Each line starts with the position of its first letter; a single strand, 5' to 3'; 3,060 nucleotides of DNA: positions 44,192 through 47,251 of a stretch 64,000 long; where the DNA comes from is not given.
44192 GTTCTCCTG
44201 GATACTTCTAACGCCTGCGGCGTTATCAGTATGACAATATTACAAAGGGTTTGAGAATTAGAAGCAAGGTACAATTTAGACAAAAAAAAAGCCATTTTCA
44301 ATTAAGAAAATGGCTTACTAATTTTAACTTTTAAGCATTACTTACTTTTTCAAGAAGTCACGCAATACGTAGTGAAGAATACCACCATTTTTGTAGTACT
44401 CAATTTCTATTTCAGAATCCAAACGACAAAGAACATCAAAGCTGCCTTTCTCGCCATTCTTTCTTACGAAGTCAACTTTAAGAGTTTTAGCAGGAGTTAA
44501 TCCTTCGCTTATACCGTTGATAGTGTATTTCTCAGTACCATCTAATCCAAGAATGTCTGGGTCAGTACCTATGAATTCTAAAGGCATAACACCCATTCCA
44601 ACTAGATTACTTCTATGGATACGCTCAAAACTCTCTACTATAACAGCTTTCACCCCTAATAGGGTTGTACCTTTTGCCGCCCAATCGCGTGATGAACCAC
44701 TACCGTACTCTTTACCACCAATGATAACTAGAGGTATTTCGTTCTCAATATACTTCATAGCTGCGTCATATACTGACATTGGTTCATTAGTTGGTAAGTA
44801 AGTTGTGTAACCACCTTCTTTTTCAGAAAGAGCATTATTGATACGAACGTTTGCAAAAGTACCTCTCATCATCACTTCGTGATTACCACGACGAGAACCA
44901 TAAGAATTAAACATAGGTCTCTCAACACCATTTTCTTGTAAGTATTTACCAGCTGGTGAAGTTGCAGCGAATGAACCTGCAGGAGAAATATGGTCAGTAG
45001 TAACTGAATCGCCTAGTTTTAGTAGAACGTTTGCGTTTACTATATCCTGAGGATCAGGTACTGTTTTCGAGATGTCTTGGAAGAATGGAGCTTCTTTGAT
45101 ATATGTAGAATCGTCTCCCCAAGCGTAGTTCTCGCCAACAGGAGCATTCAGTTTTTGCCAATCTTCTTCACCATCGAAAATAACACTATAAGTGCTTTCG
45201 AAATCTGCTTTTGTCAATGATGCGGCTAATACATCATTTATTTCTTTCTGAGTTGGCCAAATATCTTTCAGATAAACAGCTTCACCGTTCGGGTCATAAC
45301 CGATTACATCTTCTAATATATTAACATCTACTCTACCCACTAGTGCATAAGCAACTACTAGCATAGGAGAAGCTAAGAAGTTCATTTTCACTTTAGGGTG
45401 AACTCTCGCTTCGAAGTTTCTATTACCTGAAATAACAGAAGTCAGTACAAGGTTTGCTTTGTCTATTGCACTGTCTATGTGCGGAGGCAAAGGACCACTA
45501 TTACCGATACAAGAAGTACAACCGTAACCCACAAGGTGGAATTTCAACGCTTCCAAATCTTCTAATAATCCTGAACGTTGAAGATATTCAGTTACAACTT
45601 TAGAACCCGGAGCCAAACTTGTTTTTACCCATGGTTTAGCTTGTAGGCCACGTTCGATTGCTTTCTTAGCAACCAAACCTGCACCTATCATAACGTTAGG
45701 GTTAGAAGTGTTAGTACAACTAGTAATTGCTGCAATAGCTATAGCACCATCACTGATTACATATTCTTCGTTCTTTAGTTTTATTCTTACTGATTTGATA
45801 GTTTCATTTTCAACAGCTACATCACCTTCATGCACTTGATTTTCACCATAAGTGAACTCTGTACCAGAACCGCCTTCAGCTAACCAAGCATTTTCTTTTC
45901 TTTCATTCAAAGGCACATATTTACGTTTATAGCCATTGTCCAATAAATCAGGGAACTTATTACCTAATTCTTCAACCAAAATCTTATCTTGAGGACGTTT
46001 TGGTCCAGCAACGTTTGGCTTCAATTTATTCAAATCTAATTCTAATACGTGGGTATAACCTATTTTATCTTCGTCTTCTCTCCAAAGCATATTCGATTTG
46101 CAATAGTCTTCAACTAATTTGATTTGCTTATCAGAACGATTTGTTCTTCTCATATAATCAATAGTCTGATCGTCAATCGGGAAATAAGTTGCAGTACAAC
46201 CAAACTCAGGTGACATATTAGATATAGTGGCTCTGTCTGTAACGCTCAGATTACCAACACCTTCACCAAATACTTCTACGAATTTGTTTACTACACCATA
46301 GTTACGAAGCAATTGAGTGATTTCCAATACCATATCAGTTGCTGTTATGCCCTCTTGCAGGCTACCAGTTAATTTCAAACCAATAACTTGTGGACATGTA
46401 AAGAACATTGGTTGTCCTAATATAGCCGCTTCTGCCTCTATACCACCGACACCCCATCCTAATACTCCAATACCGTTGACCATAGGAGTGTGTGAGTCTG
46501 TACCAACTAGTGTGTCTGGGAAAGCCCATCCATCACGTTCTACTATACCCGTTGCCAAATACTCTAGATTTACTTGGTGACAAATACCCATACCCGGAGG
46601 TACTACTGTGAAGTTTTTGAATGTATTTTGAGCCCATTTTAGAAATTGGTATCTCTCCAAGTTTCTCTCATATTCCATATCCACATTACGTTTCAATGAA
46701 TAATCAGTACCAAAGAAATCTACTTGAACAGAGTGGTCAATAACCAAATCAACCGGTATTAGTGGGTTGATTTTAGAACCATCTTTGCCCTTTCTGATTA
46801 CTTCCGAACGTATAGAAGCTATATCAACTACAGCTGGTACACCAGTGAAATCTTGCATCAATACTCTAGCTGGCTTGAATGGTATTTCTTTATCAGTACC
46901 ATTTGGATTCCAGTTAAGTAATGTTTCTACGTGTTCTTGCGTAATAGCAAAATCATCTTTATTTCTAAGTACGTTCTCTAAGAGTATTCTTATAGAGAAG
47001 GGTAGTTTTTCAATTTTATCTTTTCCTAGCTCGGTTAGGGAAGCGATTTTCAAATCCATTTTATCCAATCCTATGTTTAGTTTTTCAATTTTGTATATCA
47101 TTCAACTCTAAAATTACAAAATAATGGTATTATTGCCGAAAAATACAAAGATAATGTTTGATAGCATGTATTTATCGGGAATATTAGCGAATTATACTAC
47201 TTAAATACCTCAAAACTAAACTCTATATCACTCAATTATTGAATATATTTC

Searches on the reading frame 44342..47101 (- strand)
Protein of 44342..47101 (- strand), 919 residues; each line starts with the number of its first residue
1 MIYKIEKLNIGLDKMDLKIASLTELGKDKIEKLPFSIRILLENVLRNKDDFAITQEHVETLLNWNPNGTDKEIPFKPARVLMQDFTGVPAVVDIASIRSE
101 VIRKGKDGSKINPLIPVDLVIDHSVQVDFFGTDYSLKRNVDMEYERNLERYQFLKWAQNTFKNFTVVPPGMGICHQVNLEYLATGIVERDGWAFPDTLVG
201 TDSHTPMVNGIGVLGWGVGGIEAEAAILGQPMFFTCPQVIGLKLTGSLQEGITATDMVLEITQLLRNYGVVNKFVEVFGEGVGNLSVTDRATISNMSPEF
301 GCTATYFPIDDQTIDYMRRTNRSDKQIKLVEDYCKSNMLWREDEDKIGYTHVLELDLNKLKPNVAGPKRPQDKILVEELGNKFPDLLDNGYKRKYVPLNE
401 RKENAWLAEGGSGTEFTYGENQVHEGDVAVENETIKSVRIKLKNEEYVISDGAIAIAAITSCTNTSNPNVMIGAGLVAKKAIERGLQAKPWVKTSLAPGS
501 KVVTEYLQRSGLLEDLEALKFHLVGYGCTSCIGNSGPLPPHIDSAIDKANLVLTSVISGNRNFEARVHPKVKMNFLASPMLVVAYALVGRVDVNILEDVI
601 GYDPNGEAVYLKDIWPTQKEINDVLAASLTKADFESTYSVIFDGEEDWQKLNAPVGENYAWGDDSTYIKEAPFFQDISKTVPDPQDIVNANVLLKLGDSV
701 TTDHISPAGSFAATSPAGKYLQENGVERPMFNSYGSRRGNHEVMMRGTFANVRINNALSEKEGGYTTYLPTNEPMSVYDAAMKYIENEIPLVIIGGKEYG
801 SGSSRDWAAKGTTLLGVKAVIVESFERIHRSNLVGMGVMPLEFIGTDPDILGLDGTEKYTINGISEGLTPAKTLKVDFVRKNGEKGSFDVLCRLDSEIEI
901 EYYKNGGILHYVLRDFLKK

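Call 55: search_protein_families(library=ncbifam, proteins=[window:44342-47101:-], max_evalue=0.00001)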
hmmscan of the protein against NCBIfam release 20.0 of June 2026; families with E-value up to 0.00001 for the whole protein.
window:44342-47101:- (919 aa): 24 families
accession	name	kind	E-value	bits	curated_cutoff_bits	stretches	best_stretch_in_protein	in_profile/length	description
NF006757.0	PRK09277.1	subfamily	0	1335.3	686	1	18-918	24-886/888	aconitate hydratase AcnA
TIGR01341.1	aconitase_1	equivalog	0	1306.4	945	1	22-917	8-876/876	aconitate hydratase AcnA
NF009520.0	PRK12881.1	subfamily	0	1268.9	905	1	13-918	15-892/893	aconitate hydratase AcnA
TIGR02333.1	2met_isocit_dHY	equivalog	1.6e-241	803.8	1419.85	2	428-917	371-857/858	Fe/S-dependent 2-methylisocitrate dehydratase AcnD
NF005558.0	PRK07229.1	equivalog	9.5e-107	358.1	612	1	69-912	21-641/647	aconitate hydratase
TIGR01340.1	aconitase_mito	equivalog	2.5e-79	267.5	825.35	2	71-380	50-331/745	aconitate hydratase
TIGR01342.1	acon_putative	hypoth_equivalog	1.1e-74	251.9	719.15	3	146-379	70-281/655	putative aconitate hydratase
NF001614.1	PRK00402.1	subfamily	4.2e-43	147.6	385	2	168-380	95-286/415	aconitase/3-isopropylmalate dehydratase large subunit family protein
TIGR02086.1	IPMI_arch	subfamily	9.6e-38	129.9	410.15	1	164-378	87-279/411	3-isopropylmalate dehydratase/homoaconitate hydratase family large subunit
NF009116.0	PRK12466.1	subfamily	5.1e-37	127.5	531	2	148-378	85-305/472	3-isopropylmalate dehydratase large subunit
NF004016.0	PRK05478.1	subfamily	1.1e-33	116.6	510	2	190-378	116-303/468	3-isopropylmalate dehydratase large subunit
TIGR01343.1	hacA_fam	subfamily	1.9e-33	115.7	385.7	1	166-376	90-279/412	homoaconitate hydratase family protein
TIGR02083.1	LEU2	equivalog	5.2e-32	111.3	610.65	1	195-380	114-286/419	3-isopropylmalate dehydratase large subunit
TIGR00139.1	h_aconitase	equivalog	2.8e-30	105.3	529.9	1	136-322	66-245/709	homoaconitase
NF040615.1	HacA_Meth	equivalog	2.5e-26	92.3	550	1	167-376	91-286/419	homoaconitase large subunit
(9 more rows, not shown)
